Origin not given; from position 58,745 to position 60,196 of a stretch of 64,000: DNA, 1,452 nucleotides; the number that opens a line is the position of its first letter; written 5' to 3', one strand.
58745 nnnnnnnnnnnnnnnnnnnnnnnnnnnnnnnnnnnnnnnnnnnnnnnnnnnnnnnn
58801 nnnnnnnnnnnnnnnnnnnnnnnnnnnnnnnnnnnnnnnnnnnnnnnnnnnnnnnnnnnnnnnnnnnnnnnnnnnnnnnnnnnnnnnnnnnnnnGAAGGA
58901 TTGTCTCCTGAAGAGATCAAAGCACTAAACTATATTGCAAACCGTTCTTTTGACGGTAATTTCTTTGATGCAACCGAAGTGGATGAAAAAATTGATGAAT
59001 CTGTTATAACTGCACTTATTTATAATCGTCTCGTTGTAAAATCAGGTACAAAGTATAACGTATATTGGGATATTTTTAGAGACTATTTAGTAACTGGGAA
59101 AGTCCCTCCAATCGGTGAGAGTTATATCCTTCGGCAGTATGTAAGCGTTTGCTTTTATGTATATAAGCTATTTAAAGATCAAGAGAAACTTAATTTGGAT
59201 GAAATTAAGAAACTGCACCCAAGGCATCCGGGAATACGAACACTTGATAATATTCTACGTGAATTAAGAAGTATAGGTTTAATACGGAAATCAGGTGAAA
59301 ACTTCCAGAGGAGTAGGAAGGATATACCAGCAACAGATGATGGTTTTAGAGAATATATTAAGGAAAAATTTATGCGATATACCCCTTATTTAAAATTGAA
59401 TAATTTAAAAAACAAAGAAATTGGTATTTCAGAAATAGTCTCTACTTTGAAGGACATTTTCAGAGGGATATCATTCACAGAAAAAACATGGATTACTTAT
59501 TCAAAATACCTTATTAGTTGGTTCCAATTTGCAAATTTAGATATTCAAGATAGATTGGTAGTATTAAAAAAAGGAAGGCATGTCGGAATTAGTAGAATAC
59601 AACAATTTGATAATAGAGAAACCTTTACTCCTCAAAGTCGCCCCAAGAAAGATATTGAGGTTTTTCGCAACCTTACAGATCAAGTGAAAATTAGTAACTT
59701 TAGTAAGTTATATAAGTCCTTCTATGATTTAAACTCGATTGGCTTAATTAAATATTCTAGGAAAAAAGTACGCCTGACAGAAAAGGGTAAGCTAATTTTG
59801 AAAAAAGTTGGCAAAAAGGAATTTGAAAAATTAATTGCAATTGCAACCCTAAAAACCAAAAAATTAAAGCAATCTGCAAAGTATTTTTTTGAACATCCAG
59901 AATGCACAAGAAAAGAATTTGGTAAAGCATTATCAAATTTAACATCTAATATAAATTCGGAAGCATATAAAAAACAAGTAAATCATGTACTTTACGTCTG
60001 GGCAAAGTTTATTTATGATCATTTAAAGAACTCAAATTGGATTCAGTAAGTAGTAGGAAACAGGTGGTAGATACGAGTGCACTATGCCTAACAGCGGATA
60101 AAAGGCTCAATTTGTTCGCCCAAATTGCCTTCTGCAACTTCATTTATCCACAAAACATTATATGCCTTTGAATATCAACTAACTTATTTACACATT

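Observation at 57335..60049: Single-gene NLR/Avs-like candidate: Mrr-type nuclease + STAND P-loop NTPase + winged-helix repeat sensor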

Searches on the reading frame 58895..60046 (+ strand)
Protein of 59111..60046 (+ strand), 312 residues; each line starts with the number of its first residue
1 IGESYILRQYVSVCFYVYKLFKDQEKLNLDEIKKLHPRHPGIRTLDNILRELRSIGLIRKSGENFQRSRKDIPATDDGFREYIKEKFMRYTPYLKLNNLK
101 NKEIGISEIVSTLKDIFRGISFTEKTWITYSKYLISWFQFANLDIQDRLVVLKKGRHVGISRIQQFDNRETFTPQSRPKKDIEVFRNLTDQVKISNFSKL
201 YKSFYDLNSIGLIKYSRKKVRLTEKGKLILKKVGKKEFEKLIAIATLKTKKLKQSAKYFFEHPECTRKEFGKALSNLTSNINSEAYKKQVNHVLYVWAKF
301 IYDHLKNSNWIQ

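Call 51: predict_structure(alignment_id=A2)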
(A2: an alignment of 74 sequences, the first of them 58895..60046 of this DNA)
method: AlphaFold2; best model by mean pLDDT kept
length: 384 residues; sequences in the alignment: 74
mean_pLDDT: 86.7   pTM: 0.53
mean pLDDT of the five models: 86.7, 86.6, 86.4, 85.6, 83.8
residues with pLDDT >= 90: 210; 70-90: 147; 50-70: 13; < 50: 14
segments of 3 or more residues with pLDDT < 50: 225-237
pLDDT, mean of each block of 10 residues (from residue 1): 81 83 72 86 84 78 81 84 95 93 93 94 95 95 90 94 93 86 91 90 95 87 50 46 89 94 85 93 87 91 88 93 94 94 93 89 96 85 60
secondary structure, 60 per line:
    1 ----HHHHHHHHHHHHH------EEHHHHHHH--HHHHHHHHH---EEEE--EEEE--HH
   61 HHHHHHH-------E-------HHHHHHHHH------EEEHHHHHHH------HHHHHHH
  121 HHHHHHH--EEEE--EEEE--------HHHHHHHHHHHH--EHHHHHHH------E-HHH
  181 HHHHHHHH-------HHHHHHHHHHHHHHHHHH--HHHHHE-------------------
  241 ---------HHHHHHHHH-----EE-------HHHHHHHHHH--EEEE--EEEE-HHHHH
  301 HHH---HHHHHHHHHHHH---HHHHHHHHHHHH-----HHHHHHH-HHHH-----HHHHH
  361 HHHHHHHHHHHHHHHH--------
elements in order: H5-17 H26-32 H35-43 E47-50 E53-56 H59-67 H83-91 E98-100 H101-107 H114-127 E130-133 E136-139 H148-159 H163-169 H178-188 H196-213 H216-220 H250-258 H273-282 E285-288 E291-294 H296-303 H307-318 H322-333 H339-345 H347-350 H356-376

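Call 55: fold_search(model_id=the predicted structure, library=pdb)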
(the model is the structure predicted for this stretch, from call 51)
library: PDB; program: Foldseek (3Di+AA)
matches with E <= 10: 685; with E <= 0.001: 0
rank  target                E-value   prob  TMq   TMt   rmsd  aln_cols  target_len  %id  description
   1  2uwm_A                3.5e-02  0.99  0.13  0.26  12.2       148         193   14  C-TERMINAL DOMAIN(WH2-WH4) OF ELONGATION FACTOR SELB IN COMPLEX WITH SECIS RNA (released 2007-05-08)
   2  1wsu_A                4.9e-02  0.99  0.13  0.38  12.4       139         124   14  C-terminal domain of elongation factor selB complexed with SECIS RNA (released 2005-01-25)
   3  2uwm_B                4.9e-02  0.99  0.13  0.24  12.2       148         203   14  C-TERMINAL DOMAIN(WH2-WH4) OF ELONGATION FACTOR SELB IN COMPLEX WITH SECIS RNA (released 2007-05-08)
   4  1wsu_B                7.4e-02  0.99  0.13  0.39  12.4       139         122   14  C-terminal domain of elongation factor selB complexed with SECIS RNA (released 2005-01-25)
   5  8b9x_B                9.8e-02  0.66  0.13  0.18  18.1       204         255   13  Chimeric protein of human UFM1 E3 ligase, UFL1, and DDRGK1 (released 2023-10-25)
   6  1lva                  1.0e-01  0.97  0.13  0.19  12.3       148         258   14  Crystal structure of a C-terminal fragment of Moorella thermoacetica elongation factor SelB (released 2002-08-21)
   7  7uch                  1.2e-01  0.41  0.16  0.10  23.2       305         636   14  AprA Methyltransferase 1 - GNAT in complex with Mn2+ , SAM, and Di-methyl-malonate (released 2022-06-01)
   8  4m6y_A                1.4e-01  0.66  0.13  0.14  15.9       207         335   11  Mutant structure of methyltransferase from Streptomyces hygroscopicus complexed with S-adenosyl-L-homocysteine and met (released 2014-06-25)
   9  2va8_B                1.4e-01  0.35  0.17  0.11  18.1       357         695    9  DNA Repair Helicase Hel308 (released 2008-01-15)
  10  5lzb_z                1.6e-01  0.38  0.14  0.10  20.8       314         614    8  Structure of SelB-Sec-tRNASec bound to the 70S ribosome in the initial binding state (IB) (released 2016-11-23)
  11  8bgt_A                1.6e-01  0.16  0.13  0.15  20.1       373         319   11  O-Methyltransferase Plu4890 in complex with SAM (released 2023-03-08)
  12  6b39                  1.6e-01  0.41  0.14  0.10  20.3       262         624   15  AprA Methyltransferase 1 - GNAT in complex with SAH (released 2017-11-15)
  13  6lbs_B                1.8e-01  0.85  0.14  0.33   8.8       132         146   14  Crystal structure of yeast Stn1 (released 2020-07-15)
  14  6lbs_C                2.0e-01  0.90  0.15  0.34   8.4       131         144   11  Crystal structure of yeast Stn1 (released 2020-07-15)
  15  4kib_B                2.2e-01  0.89  0.15  0.17  10.1       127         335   11  Crystal structure of methyltransferase from Streptomyces hygroscopicus complexed with S-adenosyl-L-homocysteine and me (released 2014-05-07)
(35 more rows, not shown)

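Call 93: search_protein_representatives(protein=window:59111-60046:+)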
Query: 312 residues. Proteins with E-value up to 0.001 (for the whole library): 81; up to 1e-10: 54; up to 1e-30: 9. The best 81 are listed.
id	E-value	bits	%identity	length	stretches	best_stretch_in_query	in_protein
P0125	8.4e-93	327.5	74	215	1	104-311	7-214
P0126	4.8e-56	206.9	46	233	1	84-309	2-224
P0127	2.5e-45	171.7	35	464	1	1-305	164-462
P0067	1.8e-42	162.3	34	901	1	1-305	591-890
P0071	6.9e-39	150.5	34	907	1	1-302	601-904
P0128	2.1e-32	129.2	33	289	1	11-304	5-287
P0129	7.7e-32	127.4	42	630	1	1-182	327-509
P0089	3.3e-31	125.3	31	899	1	1-304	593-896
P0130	4.6e-31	124.9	34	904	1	1-304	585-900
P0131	2.5e-30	122.4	31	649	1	1-303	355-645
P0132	6.4e-30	121.1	33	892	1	2-305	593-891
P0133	1.4e-29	119.9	35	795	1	1-304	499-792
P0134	2.5e-29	119.2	31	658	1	1-305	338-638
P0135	1.4e-28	116.7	30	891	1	1-307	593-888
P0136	1.8e-28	116.3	32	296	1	45-308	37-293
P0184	5.2e-07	45.9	27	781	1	2-213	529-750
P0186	3.6e-06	43.1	30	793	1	3-261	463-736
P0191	1.9e-05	40.7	25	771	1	2-302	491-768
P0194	8.2e-05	38.7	29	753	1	3-189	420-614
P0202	7.6e-04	35.5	27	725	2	43-226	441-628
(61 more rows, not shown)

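Call 102: search_protein_families(library=pfam, proteins=[P0133, P0184, P0186, P0191, P0194, P0202, P0131, P0134, P0129, P0127], max_evalue=0.001)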
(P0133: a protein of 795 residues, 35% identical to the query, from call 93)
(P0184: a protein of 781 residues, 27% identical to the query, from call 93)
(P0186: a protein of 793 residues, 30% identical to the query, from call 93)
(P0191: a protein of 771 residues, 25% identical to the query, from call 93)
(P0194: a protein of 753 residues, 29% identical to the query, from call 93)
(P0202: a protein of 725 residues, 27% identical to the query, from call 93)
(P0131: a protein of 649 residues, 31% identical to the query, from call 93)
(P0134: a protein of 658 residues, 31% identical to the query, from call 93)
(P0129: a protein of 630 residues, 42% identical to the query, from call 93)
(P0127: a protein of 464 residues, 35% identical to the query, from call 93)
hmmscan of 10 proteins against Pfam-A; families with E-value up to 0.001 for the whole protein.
P0133 (795 aa): 4 families
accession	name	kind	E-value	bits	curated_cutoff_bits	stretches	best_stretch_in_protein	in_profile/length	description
PF20703.3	nSTAND1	-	7.8e-06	26.2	27.1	1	147-378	8-213/379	Novel STAND NTPase 1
PF01637.24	ATPase_2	-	2.3e-05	24.8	33.2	1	175-317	16-151/225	ATPase domain predominantly from Archaea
PF13191.12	AAA_16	-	0.00012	23.1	32.6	1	155-317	2-166/167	AAA ATPase domain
PF23871.1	DUF7226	-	0.00027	21.3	27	0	700-792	40-140/142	Domain of unknown function (DUF7226)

P0184 (781 aa): 3 families
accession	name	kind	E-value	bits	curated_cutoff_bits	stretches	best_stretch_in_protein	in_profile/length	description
PF20703.3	nSTAND1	-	1.4e-07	32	27.1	1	200-414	12-215/379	Novel STAND NTPase 1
PF13191.12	AAA_16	-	0.0003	21.8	32.6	1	204-326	2-145/167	AAA ATPase domain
PF15575.11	Imm49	-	0.0008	19.5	30.1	0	543-625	97-175/217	Immunity protein 49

P0186 (793 aa): 5 families
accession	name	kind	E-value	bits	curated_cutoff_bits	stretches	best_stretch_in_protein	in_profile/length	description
PF09821.14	AAA_assoc_C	-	8.7e-08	33.2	27.6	0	504-610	14-119/119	C-terminal AAA-associated domain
PF20703.3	nSTAND1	-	1.4e-06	28.6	27.1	1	124-330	12-198/379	Novel STAND NTPase 1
PF13191.12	AAA_16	-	0.0002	22.3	32.6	1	128-258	2-144/167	AAA ATPase domain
PF12802.13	MarR_2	-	0.0004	20.9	27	0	672-693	32-53/61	MarR family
PF01978.25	TrmB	-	0.00041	20.6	25.6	0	481-521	17-56/68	Sugar-specific transcriptional regulator TrmB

P0191 (771 aa): 2 families
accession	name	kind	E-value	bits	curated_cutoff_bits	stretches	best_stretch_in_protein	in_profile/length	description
PF20703.3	nSTAND1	-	4e-08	33.7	27.1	1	153-358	15-197/379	Novel STAND NTPase 1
PF13191.12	AAA_16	-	5.1e-06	27.5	32.6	1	154-286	2-143/167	AAA ATPase domain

P0194 (753 aa): 1 family
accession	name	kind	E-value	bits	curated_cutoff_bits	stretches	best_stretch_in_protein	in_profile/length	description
PF20703.3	nSTAND1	-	1.3e-05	25.5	27.1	1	82-287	13-198/379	Novel STAND NTPase 1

P0202 (725 aa): 3 families
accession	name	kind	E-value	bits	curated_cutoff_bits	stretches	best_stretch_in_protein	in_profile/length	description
PF09821.14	AAA_assoc_C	-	3.4e-07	31.3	27.6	0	445-547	16-117/119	C-terminal AAA-associated domain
PF20703.3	nSTAND1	-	2.3e-06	28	27.1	1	65-261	14-196/379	Novel STAND NTPase 1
PF13401.12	AAA_22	-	0.00021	22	27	0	99-216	13-117/130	AAA domain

P0131 (649 aa): 2 families
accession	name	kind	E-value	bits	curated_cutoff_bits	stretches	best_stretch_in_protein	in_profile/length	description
PF20703.3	nSTAND1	-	3.6e-05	24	27.1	1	9-237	14-217/379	Novel STAND NTPase 1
PF13191.12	AAA_16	-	0.00042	21.3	32.6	0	11-144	2-142/167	AAA ATPase domain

P0134 (658 aa): 5 families
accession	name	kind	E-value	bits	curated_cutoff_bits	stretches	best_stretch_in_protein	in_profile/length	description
PF20703.3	nSTAND1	-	9.1e-06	26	27.1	1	9-148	23-148/379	Novel STAND NTPase 1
PF01637.24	ATPase_2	-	9.6e-06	26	33.2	1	17-140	18-135/225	ATPase domain predominantly from Archaea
PF09821.14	AAA_assoc_C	-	2.4e-05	25.3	27.6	0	537-633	17-112/119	C-terminal AAA-associated domain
PF13401.12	AAA_22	-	0.00018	22.2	27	1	19-162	5-124/130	AAA domain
PF13191.12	AAA_16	-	0.0006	20.8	32.6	0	11-129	14-143/167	AAA ATPase domain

P0129 (630 aa): 3 families
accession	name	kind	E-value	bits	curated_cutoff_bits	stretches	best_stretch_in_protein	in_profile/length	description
PF20703.3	nSTAND1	-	8.7e-07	29.3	27.1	1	6-192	32-198/379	Novel STAND NTPase 1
PF01637.24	ATPase_2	-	6e-06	26.7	33.2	1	6-138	19-143/225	ATPase domain predominantly from Archaea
PF13191.12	AAA_16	-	1.5e-05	26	32.6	1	8-124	25-145/167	AAA ATPase domain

P0127 (464 aa): 0 families
